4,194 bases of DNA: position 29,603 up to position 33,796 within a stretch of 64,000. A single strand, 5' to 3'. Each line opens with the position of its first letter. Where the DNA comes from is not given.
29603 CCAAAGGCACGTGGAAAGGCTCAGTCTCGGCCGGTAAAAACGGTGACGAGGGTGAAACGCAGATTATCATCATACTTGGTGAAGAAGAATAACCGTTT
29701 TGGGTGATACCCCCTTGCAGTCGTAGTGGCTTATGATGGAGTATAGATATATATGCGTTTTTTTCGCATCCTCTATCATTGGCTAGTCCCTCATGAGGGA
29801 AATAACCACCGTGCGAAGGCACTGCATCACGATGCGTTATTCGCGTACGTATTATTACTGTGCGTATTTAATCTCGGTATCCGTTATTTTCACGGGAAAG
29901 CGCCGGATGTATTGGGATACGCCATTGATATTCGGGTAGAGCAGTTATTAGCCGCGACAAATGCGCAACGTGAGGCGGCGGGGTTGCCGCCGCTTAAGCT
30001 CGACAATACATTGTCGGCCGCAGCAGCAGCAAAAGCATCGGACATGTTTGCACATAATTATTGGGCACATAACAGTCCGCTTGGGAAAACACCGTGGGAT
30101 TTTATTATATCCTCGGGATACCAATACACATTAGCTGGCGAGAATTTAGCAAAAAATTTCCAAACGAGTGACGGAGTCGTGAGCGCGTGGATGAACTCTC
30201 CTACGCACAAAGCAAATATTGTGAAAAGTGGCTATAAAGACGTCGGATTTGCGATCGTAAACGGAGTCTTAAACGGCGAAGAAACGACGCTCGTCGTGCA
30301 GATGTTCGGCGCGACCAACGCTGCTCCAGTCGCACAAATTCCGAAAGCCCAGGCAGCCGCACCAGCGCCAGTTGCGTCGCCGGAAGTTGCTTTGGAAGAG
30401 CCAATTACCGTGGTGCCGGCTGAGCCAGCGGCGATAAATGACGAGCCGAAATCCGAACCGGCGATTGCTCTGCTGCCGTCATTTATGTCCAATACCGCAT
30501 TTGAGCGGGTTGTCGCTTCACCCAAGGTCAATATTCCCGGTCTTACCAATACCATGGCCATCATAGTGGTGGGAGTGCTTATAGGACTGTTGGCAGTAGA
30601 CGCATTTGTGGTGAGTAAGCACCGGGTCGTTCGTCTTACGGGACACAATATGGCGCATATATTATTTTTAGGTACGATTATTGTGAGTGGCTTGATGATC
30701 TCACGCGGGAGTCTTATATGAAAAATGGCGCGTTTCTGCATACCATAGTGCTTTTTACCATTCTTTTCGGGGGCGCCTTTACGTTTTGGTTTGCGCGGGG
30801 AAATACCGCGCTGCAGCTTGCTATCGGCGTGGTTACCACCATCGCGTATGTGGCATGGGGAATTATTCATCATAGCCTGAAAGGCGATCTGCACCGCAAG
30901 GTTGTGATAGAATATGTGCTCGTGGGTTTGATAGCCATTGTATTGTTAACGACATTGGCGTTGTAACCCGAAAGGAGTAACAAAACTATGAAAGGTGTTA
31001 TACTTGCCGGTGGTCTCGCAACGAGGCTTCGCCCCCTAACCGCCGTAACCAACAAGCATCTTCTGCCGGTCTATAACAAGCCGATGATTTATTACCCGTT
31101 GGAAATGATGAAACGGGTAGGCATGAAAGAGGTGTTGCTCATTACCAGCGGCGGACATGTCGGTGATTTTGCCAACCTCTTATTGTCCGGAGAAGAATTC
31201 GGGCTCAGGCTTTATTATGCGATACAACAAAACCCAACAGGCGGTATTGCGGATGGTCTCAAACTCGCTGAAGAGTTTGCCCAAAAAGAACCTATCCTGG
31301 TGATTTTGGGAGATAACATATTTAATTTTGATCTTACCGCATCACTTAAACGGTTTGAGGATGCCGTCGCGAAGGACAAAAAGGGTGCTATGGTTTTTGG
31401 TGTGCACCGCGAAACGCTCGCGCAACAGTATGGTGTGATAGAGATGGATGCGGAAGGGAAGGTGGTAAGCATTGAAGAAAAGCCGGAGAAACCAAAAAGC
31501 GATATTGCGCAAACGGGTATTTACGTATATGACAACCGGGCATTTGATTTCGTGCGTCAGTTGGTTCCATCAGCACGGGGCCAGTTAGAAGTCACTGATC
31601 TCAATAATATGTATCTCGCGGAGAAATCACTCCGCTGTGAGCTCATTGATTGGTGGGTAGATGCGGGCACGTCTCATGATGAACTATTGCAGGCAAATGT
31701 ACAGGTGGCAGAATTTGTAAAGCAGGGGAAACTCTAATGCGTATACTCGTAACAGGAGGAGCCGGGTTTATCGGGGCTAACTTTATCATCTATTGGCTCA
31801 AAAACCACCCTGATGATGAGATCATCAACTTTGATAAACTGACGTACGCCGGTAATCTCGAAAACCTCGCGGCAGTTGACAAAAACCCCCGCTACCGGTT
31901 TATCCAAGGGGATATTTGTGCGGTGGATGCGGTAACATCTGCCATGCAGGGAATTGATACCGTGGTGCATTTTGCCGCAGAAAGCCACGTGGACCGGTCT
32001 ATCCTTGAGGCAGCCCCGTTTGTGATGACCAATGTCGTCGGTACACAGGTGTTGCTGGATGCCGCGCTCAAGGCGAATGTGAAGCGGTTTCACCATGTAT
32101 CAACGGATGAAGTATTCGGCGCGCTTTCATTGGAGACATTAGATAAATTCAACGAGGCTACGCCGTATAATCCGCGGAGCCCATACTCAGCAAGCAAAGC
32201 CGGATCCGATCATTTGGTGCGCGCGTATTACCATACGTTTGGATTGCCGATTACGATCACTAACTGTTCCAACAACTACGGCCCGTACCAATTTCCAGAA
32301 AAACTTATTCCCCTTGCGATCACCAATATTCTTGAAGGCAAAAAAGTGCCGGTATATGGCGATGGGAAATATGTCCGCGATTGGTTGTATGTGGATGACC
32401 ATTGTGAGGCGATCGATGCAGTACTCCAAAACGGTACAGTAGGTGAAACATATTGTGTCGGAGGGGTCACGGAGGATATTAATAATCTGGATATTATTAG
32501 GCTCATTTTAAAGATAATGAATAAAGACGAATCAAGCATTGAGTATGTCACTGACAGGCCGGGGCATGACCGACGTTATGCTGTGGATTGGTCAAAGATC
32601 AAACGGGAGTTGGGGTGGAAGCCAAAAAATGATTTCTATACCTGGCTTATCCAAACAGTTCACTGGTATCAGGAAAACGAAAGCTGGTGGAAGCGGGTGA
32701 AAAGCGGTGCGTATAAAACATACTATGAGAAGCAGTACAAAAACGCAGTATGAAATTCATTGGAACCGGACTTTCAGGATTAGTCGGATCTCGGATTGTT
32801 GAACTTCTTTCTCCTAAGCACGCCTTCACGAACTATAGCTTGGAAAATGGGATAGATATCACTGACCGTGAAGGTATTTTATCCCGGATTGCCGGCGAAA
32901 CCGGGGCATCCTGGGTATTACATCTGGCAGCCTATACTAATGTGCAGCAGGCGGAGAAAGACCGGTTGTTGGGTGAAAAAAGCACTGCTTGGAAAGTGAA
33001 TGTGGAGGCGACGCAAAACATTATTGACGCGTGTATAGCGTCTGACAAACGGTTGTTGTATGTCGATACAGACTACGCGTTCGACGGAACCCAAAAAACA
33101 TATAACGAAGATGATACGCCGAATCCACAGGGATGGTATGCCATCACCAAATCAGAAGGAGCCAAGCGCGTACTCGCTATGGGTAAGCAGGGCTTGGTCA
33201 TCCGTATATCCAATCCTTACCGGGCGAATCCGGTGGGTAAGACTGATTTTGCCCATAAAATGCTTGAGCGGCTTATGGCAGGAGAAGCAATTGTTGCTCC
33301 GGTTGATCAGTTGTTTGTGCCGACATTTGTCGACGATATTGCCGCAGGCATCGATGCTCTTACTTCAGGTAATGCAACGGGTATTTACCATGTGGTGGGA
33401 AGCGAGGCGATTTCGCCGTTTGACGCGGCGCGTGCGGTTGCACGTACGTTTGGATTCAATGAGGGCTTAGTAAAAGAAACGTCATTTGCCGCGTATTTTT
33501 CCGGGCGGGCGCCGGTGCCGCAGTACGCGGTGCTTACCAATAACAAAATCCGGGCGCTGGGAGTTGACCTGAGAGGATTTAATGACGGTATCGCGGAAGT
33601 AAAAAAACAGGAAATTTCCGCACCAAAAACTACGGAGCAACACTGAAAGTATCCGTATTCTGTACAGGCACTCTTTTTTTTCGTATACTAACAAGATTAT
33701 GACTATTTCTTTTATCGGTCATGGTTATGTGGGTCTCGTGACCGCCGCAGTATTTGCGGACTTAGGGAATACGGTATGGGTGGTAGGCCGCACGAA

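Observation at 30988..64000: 33-kb cell-envelope glycosylation island unusually rich in GT-C-type membrane glycosyltransferases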

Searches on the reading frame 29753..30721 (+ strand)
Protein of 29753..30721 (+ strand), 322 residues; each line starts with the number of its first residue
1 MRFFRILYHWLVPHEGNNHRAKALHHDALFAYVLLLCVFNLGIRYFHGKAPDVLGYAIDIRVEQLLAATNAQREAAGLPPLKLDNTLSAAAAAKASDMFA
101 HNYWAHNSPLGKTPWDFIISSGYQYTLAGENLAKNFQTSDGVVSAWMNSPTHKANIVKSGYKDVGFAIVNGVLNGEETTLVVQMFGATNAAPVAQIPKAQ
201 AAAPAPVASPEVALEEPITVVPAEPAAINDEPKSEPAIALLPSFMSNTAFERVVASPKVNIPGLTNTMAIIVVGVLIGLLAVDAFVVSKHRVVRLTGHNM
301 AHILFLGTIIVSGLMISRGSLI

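Call 34: search_protein_families(library=pfam, proteins=[window:29753-30721:+], max_evalue=0.0001)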
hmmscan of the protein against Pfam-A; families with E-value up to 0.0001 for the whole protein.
window:29753-30721:+ (322 aa): 1 family
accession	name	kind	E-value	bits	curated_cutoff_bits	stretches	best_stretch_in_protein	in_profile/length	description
PF00188.32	CAP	-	8.2e-20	72.2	21.1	1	66-175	1-109/117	Cysteine-rich secretory protein family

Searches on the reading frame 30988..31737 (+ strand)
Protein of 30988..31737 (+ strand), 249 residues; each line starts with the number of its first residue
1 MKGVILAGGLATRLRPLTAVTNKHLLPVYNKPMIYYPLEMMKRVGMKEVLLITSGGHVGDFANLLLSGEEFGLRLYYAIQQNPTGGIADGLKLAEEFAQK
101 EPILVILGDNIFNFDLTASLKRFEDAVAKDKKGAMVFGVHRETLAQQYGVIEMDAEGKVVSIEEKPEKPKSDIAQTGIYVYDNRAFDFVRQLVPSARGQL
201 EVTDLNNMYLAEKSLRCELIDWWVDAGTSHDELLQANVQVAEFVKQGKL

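Call 5: search_protein_families(library=pfam, proteins=[window:30988-31737:+], max_evalue=0.01)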
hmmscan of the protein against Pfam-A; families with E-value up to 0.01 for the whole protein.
window:30988-31737:+ (249 aa): 2 families
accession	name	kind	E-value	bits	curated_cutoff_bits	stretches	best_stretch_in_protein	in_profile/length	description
PF00483.29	NTP_transferase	-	2e-54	185.2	21.2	1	2-241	1-243/245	Nucleotidyl transferase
PF12804.13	NTP_transf_3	-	4.8e-11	43.5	27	1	3-121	1-108/160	MobA-like NTP transferase domain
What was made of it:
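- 30988..31737 (+): g01: RmlA-like sugar-1-phosphate nucleotidyltransferase (249 aa). PF00483 2e-54 (call 5).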

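Call 47: search_protein_families(library=ncbifam, proteins=[window:30988-31737:+], max_evalue=0.00001)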
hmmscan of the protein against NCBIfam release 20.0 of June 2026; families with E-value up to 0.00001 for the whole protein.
window:30988-31737:+ (249 aa): 27 families (the best 25 are shown)
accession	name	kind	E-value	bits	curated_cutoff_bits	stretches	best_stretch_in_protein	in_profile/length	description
TIGR01207.1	rmlA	equivalog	6.4e-69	232.2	360.65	1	2-241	1-237/286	glucose-1-phosphate thymidylyltransferase RfbA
NF012024.0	PRK15480.1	equivalog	8.1e-57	192.6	588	1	2-241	5-241/292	glucose-1-phosphate thymidylyltransferase RfbA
TIGR01208.1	rmlA_long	equivalog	2.8e-50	171.2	320.25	1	2-245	1-239/353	glucose-1-phosphate thymidylyltransferase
TIGR03992.1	Arch_glmU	subfamily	3.4e-41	141.4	292.1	1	1-241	1-228/393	bifunctional sugar-1-phosphate nucleotidylyltransferase/acetyltransferase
NF041313.1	UDPGP_AglF_Halo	equivalog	5.6e-34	117.6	400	1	1-231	1-226/234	UTP--glucose-1-phosphate uridylyltransferase AglF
NF041173.1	Sug_nt_acttase_Thmprot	equivalog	3.5e-29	101.9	600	1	1-241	1-228/405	bifunctional sugar-1-phosphate nucleotidylyltransferase/acetyltransferase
NF052502.1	man1P_GTase_Rv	exception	2.4e-24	85.9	440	1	2-189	2-182/352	mannose-1-phosphate guanylyltransferase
TIGR01099.1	galU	equivalog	8.7e-22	77.9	326.8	2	78-215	98-240/261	UTP--glucose-1-phosphate uridylyltransferase GalU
NF045761.1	NAMPUrTaseMurU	equivalog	6.7e-19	68.6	250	1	1-229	1-217/226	N-acetylmuramate alpha-1-phosphate uridylyltransferase MurU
NF049965.1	GlMnHpPGnyltfHddC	equivalog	1.1e-16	61.1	300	1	1-188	1-174/221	D-glycero-D-manno-heptose 1-phosphate guanosyltransferase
NF003670.0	PRK05293.1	equivalog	1.8e-13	50.2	470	1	99-186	117-201/382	glucose-1-phosphate adenylyltransferase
TIGR02091.1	glgC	equivalog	1.1e-12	47.7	424.9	1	92-206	106-221/364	glucose-1-phosphate adenylyltransferase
NF007516.0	PRK10122.1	equivalog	1.2e-12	47.6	534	1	1-54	4-57/297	UTP--glucose-1-phosphate uridylyltransferase GalF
NF010938.0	PRK14358.1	equivalog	1.6e-10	40.1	500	1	3-213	10-214/481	bifunctional N-acetylglucosamine-1-phosphate uridyltransferase/glucosamine-1-phosphate acetyltransferase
TIGR02623.1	G1P_cyt_trans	equivalog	2.1e-10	40.5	300.25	0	1-52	1-52/255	glucose-1-phosphate cytidylyltransferase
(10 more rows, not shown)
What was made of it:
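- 30988..31737 (+): TIGR01207 rmlA 6e-69, but 232 bits is below the 361-bit cut-off (call 47).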

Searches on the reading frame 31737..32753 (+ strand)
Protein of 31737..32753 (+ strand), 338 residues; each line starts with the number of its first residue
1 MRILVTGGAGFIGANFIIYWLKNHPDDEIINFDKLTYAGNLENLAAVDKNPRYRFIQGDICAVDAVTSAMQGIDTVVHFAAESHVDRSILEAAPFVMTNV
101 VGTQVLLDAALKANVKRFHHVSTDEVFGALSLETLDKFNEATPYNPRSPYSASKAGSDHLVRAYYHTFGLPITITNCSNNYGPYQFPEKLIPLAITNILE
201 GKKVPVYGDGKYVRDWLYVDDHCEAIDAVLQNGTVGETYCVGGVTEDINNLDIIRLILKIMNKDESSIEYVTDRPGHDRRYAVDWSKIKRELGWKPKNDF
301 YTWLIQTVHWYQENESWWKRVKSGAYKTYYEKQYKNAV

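Call 5: search_protein_families(library=pfam, proteins=[window:31737-32753:+], max_evalue=0.01)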
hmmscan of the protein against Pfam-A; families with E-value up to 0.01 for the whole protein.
window:31737-32753:+ (338 aa): 7 families
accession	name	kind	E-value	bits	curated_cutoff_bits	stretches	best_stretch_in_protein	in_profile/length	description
PF16363.11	GDP_Man_Dehyd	-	7.3e-84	282.5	27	1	4-302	1-327/332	GDP-mannose 4,6 dehydratase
PF01370.27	Epimerase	-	1.8e-66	224.4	20.9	1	3-242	1-240/240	NAD dependent epimerase/dehydratase family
PF01073.25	3Beta_HSD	-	3.4e-22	79.2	22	1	4-221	1-220/280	3-beta hydroxysteroid dehydrogenase/isomerase family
PF02719.21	Polysacc_synt_2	-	1.2e-17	64.5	20.2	1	3-126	1-131/293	Polysaccharide biosynthesis protein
PF07993.18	NAD_binding_4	-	5.5e-15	55.6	20.1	1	5-179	1-206/258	Male sterility protein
PF04321.23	RmlD_sub_bind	-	4.3e-10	39.6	27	1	1-165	1-140/287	RmlD substrate binding domain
PF13460.12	NAD_binding_10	-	2.1e-09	37.9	27.2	1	40-163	28-133/184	NAD(P)H-binding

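Call 47: search_protein_families(library=ncbifam, proteins=[window:31737-32753:+], max_evalue=0.00001)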
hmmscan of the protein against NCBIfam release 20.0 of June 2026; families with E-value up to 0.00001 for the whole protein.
window:31737-32753:+ (338 aa): 24 families
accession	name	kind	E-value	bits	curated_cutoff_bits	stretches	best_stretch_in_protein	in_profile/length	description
TIGR01181.1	dTDP_gluc_dehyt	equivalog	1e-145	484.8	365.1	1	2-321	1-321/321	dTDP-glucose 4,6-dehydratase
NF007490.0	PRK10084.1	subfamily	5.8e-122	407.2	649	1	1-336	1-359/361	dTDP-glucose 4,6-dehydratase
NF007582.0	PRK10217.1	equivalog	7.1e-113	377.3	698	1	2-327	3-347/355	dTDP-glucose 4,6-dehydratase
TIGR04180.1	EDH_00030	hypoth_equivalog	2.6e-48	164.6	475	1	3-297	1-295/297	NAD-dependent 4,6-dehydratase LegB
TIGR01179.1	galE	equivalog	8.1e-33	113.6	262.3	1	2-314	1-328/332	UDP-glucose 4-epimerase GalE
TIGR02622.1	CDP_4_6_dhtase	equivalog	7.2e-21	74.7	278.45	1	2-314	6-333/352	CDP-glucose 4,6-dehydratase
TIGR02197.1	heptose_epim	equivalog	1.1e-20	74.1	274.6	1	3-272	1-270/316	ADP-glyceromanno-heptose 6-epimerase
TIGR03589.1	PseB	equivalog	7.8e-20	71.1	407.75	1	3-239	7-224/324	UDP-N-acetylglucosamine 4,6-dehydratase (inverting)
TIGR03466.1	HpnA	hypoth_equivalog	8.5e-20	70.9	367.65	1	1-262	1-247/327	hopanoid-associated sugar epimerase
NF011728.1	PRK15181.1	equivalog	1.2e-19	70.6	760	1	2-316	17-342/348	Vi polysaccharide biosynthesis UDP-N-acetylglucosaminuronic acid C-4 epimerase TviC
NF052578.1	StrlDmthSdmBMthl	equivalog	2.4e-19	70.3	600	1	1-250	1-236/328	sterol demethylase protein SdmB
NF007956.0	PRK10675.1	subfamily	2.6e-19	69.5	394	1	1-157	1-156/338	UDP-glucose 4-epimerase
NF042422.1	oxyalk_red_OleD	equivalog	1.5e-16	60.7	580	1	1-261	1-250/329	2-alkyl-3-oxoalkanoate reductase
TIGR01472.1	gmd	equivalog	9.3e-15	54.7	415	1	58-249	61-258/342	GDP-mannose 4,6-dehydratase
NF043036.1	ErythonDh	equivalog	2.5e-12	46.6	325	1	1-164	1-163/321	D-erythronate dehydrogenase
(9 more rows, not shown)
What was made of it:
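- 31737..32753 (+): g02: dTDP-glucose 4,6-dehydratase RmlB. TIGR01181 1e-145, 485 bits against a 365-bit cut-off (call 47).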

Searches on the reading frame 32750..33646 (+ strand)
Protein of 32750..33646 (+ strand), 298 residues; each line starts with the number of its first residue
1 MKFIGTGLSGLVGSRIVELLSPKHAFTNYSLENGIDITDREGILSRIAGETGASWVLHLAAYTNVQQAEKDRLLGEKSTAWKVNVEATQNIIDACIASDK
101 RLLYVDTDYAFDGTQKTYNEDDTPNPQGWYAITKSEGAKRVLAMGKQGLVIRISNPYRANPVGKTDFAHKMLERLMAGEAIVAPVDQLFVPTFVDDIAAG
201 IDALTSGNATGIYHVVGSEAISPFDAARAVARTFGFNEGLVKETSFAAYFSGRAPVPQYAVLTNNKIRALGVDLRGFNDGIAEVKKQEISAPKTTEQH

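Call 5: search_protein_families(library=pfam, proteins=[window:32750-33646:+], max_evalue=0.01)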
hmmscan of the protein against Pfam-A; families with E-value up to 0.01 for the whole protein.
window:32750-33646:+ (298 aa): 6 families
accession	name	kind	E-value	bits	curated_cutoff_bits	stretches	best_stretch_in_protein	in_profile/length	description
PF04321.23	RmlD_sub_bind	-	3.8e-50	171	27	1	1-286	1-283/287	RmlD substrate binding domain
PF01370.27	Epimerase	-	9.4e-14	51.8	20.9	1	6-204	4-224/240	NAD dependent epimerase/dehydratase family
PF01073.25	3Beta_HSD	-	0.00018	21.1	22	1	36-118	53-130/280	3-beta hydroxysteroid dehydrogenase/isomerase family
PF02719.21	Polysacc_synt_2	-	0.00027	20.7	20.2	1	36-113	62-134/293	Polysaccharide biosynthesis protein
PF16363.11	GDP_Man_Dehyd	-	0.00091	19.2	27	1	26-142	51-165/332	GDP-mannose 4,6 dehydratase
PF07993.18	NAD_binding_4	-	0.0023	17.6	20.1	1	55-145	91-192/258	Male sterility protein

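Call 47: search_protein_families(library=ncbifam, proteins=[window:32750-33646:+], max_evalue=0.00001)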
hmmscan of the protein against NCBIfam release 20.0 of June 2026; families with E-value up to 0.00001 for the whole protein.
window:32750-33646:+ (298 aa): 4 families
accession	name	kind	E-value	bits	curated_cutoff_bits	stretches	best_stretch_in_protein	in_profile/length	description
TIGR01214.1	rmlD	equivalog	5.9e-48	163.4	224.05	1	6-284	5-281/285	dTDP-4-dehydrorhamnose reductase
NF007440.0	PRK09987.1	equivalog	2.4e-11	43.5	308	1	25-233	28-236/299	dTDP-4-dehydrorhamnose reductase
TIGR03466.1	HpnA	hypoth_equivalog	6.8e-06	25.2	367.65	0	50-222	62-234/327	hopanoid-associated sugar epimerase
NF042422.1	oxyalk_red_OleD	equivalog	9.2e-06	25.2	580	0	1-204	1-215/329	2-alkyl-3-oxoalkanoate reductase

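Call 60: search_solved_structures(query=window:32750-33646:+, max_evalue=1e-10)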
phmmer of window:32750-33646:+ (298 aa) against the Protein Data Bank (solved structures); distinct sequences matched with E-value up to 1e-10: 10.
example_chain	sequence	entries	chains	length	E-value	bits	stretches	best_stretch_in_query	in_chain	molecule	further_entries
3sc6_A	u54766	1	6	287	1.3e-20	77.3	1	3-272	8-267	dTDP-4-dehydrorhamnose reductase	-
2ggs_A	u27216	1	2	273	3.6e-20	75.8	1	2-249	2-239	273aa long hypothetical dTDP-4-dehydrorhamnose reductase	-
8g22_A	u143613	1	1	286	4.4e-14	55.9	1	5-289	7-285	dTDP-4-dehydrorhamnose reductase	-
2ydx_A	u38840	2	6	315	4.4e-14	55.8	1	71-282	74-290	METHIONINE ADENOSYLTRANSFERASE 2 SUBUNIT BETA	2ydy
4ndn_E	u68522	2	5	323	4.7e-14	55.8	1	71-282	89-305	Methionine adenosyltransferase 2 subunit beta | Isoform 2 of Methionine adenosyltransferase 2 subunit beta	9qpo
4ktt_E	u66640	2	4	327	4.9e-14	55.7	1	71-282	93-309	Methionine adenosyltransferase 2 subunit beta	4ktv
30gd_E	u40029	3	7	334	5.2e-14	55.6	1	71-282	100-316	Isoform 1 of Methionine adenosyltransferase 2 subunit beta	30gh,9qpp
1vl0_A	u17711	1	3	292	2e-13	53.7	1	1-270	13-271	DTDP-4-dehydrorhamnose reductase, rfbD ortholog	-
5u9c_A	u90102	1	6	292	5.2e-12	49.1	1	2-245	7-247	dTDP-4-dehydrorhamnose Reductase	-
4wpg_A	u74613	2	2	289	8.4e-12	48.4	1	6-271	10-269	dTDP-4-dehydrorhamnose reductase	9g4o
